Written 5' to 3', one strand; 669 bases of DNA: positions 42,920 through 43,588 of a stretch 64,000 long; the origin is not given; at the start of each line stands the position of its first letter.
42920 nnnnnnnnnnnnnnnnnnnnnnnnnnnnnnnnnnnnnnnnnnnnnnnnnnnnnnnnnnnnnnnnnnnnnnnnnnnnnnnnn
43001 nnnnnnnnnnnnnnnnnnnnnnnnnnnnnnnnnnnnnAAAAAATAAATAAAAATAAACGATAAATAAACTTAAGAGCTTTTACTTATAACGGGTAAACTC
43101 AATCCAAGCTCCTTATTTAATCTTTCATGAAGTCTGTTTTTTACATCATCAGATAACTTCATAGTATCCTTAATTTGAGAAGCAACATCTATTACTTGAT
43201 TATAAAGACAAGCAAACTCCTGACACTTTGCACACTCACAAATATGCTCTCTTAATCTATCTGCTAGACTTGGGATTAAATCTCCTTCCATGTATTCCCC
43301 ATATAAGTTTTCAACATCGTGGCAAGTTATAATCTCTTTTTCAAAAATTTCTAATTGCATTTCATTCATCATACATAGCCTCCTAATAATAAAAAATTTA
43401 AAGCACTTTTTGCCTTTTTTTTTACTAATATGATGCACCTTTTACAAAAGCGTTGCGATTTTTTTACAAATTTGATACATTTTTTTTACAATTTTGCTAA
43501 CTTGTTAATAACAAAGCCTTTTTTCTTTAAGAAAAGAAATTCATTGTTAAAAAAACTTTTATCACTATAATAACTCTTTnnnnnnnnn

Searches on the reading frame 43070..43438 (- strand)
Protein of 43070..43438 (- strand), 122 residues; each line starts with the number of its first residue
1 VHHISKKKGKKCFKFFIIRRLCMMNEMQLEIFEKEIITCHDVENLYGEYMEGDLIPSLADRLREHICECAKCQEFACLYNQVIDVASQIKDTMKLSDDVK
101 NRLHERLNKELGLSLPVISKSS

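Call 61: search_protein_families(library=pfam, proteins=[window:43070-43438:-], max_evalue=0.001)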
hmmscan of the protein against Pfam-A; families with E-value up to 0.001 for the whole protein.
window:43070-43438:- (122 aa): 1 family
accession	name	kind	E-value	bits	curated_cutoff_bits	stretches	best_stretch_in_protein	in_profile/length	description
PF13490.11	zf-HC2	-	0.00017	22.1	22.2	1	39-73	1-35/35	Putative zinc-finger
